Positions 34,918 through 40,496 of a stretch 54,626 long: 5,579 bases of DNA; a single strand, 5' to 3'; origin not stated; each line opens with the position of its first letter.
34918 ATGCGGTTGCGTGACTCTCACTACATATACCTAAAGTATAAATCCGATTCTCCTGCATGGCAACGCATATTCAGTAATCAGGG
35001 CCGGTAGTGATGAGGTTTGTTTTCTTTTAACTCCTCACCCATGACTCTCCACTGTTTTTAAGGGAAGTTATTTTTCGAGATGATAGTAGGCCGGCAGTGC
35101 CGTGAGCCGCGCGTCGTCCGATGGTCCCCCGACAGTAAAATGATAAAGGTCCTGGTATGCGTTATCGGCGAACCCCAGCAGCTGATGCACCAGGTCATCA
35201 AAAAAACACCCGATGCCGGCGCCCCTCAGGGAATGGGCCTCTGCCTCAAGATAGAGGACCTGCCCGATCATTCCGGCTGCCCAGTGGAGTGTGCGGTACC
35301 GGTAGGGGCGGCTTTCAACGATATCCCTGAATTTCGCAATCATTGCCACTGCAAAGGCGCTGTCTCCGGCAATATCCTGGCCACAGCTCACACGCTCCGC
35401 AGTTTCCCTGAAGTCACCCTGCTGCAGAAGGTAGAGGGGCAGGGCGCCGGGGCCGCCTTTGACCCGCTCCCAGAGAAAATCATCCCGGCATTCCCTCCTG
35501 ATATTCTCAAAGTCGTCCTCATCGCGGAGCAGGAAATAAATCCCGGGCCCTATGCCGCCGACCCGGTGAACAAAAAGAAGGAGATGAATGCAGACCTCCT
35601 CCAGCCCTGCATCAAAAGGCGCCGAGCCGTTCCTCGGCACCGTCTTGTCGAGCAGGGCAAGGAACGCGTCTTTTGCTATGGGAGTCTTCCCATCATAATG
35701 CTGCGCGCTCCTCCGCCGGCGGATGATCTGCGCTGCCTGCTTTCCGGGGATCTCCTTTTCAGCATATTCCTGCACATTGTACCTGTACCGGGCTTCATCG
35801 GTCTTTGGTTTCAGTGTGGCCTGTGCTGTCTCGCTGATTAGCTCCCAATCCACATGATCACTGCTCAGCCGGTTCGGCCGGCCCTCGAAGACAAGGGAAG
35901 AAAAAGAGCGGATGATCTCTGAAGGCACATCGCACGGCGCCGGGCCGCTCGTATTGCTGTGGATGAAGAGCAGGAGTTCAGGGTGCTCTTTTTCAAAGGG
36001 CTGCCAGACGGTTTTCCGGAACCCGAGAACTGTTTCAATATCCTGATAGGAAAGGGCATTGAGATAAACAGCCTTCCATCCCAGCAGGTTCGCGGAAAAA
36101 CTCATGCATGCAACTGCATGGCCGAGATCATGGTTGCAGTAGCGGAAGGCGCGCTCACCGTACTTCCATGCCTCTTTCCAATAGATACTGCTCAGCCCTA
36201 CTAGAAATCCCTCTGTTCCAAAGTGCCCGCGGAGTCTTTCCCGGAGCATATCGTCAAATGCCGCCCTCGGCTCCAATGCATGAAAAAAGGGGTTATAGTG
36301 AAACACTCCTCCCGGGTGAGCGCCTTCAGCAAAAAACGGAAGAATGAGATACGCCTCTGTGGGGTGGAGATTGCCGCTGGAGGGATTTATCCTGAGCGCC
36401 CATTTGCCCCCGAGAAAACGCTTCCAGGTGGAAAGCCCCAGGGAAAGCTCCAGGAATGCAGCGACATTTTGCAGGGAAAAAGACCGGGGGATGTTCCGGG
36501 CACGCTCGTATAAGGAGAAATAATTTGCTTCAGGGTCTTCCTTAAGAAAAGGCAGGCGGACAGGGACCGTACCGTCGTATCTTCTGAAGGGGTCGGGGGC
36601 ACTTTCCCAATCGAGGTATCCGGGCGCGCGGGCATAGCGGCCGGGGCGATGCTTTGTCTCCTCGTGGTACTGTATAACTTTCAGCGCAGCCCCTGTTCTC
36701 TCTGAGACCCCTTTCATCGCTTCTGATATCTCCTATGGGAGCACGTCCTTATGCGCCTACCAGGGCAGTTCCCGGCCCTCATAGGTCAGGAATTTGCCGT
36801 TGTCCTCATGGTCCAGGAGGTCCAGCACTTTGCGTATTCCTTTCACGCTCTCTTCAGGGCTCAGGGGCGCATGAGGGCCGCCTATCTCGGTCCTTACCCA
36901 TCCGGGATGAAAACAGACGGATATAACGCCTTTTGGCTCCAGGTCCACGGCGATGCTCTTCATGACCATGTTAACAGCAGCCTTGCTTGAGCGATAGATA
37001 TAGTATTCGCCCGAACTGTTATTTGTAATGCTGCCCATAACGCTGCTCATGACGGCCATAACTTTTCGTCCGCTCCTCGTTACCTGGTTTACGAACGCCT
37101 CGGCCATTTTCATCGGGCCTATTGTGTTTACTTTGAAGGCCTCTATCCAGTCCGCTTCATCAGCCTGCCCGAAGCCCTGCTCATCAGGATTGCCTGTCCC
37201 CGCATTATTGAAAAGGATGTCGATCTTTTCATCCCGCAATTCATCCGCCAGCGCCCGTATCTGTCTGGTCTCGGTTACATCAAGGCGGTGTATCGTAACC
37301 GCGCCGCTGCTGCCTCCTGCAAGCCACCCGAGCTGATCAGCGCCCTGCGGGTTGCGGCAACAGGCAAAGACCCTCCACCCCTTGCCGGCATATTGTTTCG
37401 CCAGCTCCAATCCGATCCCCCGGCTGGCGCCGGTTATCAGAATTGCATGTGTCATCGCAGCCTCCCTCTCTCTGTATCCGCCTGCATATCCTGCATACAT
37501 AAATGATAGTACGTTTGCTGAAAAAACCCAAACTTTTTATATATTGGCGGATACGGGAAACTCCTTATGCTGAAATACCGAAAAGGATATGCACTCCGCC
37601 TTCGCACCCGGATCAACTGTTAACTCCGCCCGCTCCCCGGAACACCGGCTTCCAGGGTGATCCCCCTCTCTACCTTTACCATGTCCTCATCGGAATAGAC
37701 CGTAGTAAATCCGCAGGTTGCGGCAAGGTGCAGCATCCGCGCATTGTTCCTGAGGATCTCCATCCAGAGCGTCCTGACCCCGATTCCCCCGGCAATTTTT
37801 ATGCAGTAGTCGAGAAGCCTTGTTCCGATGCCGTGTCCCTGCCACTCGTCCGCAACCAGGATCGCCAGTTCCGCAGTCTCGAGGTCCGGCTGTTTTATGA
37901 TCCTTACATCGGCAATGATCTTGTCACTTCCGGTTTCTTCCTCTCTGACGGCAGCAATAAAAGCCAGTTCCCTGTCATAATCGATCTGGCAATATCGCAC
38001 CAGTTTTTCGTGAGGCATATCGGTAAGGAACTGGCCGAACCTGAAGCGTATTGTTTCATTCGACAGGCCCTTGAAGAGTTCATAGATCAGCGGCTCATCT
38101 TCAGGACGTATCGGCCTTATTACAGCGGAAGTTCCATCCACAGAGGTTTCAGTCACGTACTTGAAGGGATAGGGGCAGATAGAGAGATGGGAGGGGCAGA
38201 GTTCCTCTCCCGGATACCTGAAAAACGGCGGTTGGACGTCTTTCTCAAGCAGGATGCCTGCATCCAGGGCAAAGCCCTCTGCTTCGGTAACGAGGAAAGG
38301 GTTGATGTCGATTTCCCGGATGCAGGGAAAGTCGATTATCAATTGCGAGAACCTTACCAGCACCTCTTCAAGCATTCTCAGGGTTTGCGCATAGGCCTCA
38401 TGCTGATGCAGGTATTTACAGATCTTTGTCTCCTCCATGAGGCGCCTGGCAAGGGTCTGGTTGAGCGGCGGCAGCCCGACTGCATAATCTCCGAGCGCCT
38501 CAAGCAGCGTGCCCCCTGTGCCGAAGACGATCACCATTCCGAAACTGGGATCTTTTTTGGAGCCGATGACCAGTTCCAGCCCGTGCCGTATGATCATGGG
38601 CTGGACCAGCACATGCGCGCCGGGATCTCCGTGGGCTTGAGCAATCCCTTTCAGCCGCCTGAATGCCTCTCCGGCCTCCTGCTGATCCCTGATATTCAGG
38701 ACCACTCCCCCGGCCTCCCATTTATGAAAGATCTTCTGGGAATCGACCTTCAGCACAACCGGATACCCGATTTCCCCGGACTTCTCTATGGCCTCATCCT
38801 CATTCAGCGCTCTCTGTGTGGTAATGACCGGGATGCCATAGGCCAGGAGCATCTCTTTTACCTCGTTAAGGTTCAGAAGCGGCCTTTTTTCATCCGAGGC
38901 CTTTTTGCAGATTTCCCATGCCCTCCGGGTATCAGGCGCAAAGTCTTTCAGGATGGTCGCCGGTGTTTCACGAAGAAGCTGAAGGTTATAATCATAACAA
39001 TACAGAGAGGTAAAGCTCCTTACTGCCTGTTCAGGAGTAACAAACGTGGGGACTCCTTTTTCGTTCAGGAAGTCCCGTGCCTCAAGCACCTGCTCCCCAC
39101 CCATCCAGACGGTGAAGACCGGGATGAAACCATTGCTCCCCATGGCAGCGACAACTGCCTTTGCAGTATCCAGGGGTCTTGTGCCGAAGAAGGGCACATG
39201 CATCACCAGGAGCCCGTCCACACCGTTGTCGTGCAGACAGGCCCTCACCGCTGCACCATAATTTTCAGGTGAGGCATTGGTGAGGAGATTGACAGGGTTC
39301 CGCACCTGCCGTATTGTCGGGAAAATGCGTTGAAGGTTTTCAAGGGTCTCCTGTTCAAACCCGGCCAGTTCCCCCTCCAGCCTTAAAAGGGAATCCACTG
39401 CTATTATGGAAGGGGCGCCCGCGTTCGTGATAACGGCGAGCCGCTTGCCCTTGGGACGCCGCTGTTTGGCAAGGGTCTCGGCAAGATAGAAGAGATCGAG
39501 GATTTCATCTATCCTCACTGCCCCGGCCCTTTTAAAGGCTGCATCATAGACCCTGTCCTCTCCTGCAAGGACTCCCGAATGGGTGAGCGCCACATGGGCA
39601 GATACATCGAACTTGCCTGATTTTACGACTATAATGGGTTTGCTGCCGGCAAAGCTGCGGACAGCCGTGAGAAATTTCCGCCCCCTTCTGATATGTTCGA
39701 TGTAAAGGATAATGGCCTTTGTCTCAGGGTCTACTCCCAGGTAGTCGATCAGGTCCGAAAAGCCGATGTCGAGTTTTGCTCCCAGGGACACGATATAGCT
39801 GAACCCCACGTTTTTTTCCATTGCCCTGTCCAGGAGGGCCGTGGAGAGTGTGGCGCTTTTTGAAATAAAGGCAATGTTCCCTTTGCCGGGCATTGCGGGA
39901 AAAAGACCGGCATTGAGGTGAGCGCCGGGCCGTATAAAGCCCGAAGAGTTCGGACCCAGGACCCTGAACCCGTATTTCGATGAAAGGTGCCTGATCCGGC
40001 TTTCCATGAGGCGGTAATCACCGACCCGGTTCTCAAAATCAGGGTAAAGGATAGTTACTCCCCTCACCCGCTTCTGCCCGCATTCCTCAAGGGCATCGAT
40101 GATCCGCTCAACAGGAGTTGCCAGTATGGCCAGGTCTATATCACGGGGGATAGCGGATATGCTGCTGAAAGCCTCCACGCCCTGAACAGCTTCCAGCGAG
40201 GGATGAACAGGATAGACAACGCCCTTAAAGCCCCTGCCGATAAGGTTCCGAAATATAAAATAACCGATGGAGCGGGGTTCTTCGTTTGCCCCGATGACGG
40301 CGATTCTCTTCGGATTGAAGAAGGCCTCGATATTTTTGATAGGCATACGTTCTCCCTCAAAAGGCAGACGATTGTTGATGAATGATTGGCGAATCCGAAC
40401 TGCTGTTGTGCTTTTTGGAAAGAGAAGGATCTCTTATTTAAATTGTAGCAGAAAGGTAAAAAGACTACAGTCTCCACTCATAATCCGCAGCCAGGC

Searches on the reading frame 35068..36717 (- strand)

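Call 43: search_protein_families(library=ncbifam, proteins=[window:35068-36717:-], max_evalue=1e-10)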
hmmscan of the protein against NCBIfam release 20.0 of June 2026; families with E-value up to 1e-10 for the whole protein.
window:35068-36717:- (549 aa): 2 families
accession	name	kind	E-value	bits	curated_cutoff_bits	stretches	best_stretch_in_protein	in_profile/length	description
TIGR03605.1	antibiot_sagB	domain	1.1e-24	86.9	78.4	1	81-234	1-159/173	SagB family peptide dehydrogenase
TIGR04511.1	SagB_rel_DH_2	exception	7.9e-19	67.9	240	1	77-234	190-354/380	putative peptide maturation dehydrogenase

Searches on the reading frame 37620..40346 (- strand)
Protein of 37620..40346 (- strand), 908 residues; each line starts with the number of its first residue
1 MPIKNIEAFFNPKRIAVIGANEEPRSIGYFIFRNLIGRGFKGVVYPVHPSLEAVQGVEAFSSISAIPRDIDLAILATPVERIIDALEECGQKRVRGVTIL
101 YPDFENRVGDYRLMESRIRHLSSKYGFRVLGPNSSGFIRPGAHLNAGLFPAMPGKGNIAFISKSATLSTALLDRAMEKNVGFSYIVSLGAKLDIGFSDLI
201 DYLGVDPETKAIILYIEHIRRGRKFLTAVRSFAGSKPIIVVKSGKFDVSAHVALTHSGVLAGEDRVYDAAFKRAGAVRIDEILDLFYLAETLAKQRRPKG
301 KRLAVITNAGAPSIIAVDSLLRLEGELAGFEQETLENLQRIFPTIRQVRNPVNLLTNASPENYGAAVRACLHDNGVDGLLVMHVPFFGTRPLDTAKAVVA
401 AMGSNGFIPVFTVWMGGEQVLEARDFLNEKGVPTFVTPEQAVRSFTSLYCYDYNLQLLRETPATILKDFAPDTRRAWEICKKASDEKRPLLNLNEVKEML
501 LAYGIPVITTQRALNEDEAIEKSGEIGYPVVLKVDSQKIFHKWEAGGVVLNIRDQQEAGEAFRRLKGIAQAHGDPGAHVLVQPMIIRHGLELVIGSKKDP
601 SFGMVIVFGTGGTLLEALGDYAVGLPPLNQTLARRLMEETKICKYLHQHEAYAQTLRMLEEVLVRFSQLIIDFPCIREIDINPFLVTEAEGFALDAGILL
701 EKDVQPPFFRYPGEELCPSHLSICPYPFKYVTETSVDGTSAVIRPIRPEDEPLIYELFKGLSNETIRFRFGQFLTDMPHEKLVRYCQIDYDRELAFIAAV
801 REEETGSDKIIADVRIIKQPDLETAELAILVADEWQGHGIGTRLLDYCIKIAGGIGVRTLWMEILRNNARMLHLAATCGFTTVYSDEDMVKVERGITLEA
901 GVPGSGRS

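Call 8: search_protein_families(library=pfam, proteins=[window:37620-40346:-], max_evalue=0.1)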
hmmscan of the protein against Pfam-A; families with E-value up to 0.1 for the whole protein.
window:37620-40346:- (908 aa): 9 families
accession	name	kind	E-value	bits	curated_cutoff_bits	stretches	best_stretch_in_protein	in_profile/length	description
PF13549.11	ATP-grasp_5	-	9.4e-67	225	27.6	1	483-699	2-220/221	ATP-grasp domain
PF13607.11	Succ_CoA_lig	-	5.5e-47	159.4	27.4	1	155-292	1-138/138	Succinyl-CoA ligase like flavodoxin domain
PF13380.12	CoA_binding_2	-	4.5e-17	63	22.8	1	13-137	1-113/116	CoA binding domain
PF00583.31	Acetyltransf_1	-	8.9e-12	45.8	20.7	1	780-880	23-116/116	Acetyltransferase (GNAT) family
PF02629.25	CoA_binding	-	2.7e-10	41.3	22.3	1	11-100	2-94/97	CoA binding domain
PF13302.13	Acetyltransf_3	-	1.2e-09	39.5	25.4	1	742-881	3-138/138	Acetyltransferase (GNAT) domain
PF13508.13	Acetyltransf_7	-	2.1e-07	31.7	27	1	802-881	9-83/84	Acetyltransferase (GNAT) domain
PF19045.5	Ligase_CoA_2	-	4.9e-05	23.9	23.7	1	305-444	3-147/162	Ligase-CoA domain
PF13420.13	Acetyltransf_4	-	0.0017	18.9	24.3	1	807-891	57-145/155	Acetyltransferase (GNAT) domain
